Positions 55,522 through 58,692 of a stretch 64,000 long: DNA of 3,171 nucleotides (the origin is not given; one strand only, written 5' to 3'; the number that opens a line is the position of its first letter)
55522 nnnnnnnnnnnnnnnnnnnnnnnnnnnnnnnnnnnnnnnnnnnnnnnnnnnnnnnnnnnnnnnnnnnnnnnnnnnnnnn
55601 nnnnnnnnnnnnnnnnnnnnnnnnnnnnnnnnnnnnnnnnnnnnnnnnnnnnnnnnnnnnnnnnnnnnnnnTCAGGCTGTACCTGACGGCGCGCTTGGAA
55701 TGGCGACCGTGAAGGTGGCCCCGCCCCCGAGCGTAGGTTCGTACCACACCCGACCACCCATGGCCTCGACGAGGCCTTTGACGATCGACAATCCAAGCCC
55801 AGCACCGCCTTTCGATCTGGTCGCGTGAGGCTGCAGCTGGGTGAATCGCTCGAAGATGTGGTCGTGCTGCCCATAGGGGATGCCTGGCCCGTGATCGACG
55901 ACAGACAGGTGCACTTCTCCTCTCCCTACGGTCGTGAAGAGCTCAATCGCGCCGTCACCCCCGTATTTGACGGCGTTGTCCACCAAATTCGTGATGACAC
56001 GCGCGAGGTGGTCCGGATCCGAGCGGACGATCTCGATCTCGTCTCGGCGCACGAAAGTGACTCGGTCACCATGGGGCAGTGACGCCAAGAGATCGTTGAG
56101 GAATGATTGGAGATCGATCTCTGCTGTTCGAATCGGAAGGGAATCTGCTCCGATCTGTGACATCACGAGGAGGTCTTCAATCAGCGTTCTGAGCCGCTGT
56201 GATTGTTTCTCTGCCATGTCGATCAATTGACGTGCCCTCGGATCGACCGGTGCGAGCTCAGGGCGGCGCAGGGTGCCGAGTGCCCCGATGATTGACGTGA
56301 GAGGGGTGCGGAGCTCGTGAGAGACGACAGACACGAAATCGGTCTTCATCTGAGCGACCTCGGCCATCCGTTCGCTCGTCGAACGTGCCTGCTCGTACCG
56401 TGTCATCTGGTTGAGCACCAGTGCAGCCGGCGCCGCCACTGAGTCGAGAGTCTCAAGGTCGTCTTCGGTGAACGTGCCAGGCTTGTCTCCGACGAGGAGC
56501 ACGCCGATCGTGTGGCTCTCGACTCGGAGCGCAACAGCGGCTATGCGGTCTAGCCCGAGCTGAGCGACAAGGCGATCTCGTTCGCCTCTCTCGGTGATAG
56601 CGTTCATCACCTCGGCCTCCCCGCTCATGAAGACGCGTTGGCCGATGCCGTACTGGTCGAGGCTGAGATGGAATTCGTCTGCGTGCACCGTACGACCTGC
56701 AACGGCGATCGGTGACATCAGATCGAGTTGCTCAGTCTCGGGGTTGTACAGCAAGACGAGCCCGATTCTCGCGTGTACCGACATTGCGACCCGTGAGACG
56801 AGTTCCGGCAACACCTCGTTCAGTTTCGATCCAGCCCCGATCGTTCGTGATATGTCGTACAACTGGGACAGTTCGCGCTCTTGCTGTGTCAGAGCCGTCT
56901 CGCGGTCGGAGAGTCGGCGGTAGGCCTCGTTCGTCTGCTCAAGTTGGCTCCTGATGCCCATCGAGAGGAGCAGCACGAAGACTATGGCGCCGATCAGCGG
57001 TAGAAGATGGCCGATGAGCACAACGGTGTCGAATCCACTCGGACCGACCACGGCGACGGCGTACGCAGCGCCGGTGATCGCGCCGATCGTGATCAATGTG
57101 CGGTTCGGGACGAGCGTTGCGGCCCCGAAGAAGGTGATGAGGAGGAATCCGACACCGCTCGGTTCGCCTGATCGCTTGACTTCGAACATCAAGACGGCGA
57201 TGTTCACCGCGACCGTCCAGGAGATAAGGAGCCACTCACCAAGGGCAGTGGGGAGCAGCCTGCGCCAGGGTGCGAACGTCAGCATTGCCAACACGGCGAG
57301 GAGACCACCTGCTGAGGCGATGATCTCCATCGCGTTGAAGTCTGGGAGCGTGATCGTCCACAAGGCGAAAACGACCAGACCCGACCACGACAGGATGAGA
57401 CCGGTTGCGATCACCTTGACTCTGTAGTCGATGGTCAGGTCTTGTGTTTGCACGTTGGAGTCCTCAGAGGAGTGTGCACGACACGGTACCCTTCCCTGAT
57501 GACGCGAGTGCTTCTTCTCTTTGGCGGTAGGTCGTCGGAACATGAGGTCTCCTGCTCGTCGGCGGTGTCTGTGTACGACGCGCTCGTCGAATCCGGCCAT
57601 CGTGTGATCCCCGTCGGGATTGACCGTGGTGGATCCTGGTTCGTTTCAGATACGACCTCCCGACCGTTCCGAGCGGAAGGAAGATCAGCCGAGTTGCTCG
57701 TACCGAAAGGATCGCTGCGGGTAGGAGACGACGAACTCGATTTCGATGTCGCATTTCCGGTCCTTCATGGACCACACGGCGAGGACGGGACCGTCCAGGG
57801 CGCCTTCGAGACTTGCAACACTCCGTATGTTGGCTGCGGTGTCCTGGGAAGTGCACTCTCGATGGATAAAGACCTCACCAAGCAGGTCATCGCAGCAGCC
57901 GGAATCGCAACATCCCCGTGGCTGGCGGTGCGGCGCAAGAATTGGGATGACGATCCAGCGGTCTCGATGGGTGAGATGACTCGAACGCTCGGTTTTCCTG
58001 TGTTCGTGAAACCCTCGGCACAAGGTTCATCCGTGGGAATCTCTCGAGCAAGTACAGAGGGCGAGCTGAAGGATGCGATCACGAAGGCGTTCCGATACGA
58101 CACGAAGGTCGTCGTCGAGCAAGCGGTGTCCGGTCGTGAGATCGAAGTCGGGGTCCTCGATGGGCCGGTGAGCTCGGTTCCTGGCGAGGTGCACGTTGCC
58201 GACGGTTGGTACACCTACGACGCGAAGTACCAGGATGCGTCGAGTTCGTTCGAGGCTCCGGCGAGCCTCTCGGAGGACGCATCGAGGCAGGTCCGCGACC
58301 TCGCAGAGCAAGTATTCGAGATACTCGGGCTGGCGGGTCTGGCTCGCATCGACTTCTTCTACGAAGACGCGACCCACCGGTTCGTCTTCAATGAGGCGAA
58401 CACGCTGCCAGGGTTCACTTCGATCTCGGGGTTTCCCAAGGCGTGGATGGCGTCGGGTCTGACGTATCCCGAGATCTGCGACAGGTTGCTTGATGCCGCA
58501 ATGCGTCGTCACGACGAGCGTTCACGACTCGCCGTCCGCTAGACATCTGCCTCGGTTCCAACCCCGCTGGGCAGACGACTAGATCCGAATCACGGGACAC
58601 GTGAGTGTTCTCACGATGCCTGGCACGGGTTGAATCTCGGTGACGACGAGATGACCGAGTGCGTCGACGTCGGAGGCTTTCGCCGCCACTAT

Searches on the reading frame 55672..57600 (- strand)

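Call 77: search_protein_families(library=pfam, proteins=[window:55672-57600:-], max_evalue=0.001)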
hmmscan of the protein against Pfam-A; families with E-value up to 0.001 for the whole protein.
window:55672-57600:- (642 aa): 6 families
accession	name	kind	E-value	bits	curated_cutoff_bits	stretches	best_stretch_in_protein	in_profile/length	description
PF02518.31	HATPase_c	-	4.6e-30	104.8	26.4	1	528-636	2-109/111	Histidine kinase-, DNA gyrase B-, and HSP90-like ATPase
PF00512.31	HisKA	-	8.3e-19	67.8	26.9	1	418-485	1-65/66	His Kinase A (phospho-acceptor) domain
PF13185.12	GAF_2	-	2e-10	41.4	28.6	1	260-396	4-135/136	GAF domain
PF01590.32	GAF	-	6.8e-07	30.3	22.4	1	260-395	2-132/133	GAF domain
PF13492.12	GAF_3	-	4.9e-05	24.2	27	1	316-396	53-127/129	GAF domain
PF13581.12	HATPase_c_2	-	0.0005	20.5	27.4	0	540-614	40-112/127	Histidine kinase-like ATPase domain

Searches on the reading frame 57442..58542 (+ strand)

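Call 77: search_protein_families(library=pfam, proteins=[window:57442-58542:+], max_evalue=0.001)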
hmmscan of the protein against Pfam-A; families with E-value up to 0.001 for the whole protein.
window:57442-58542:+ (366 aa): 4 families
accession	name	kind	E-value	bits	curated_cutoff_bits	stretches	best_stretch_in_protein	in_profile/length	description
PF07478.18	Dala_Dala_lig_C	-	3e-64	216.7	24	1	150-350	2-203/204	D-ala D-ala ligase C-terminus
PF01820.27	Dala_Dala_lig_N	-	5.1e-32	111.4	34.6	1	22-132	1-121/121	D-ala D-ala ligase N-terminus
PF02222.28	ATP-grasp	-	3.5e-10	40.3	27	1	149-318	2-158/179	ATP-grasp domain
PF02786.22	CPSase_L_D2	-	1.3e-09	38.3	19.8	1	142-321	1-178/211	Carbamoyl-phosphate synthase L chain, ATP binding domain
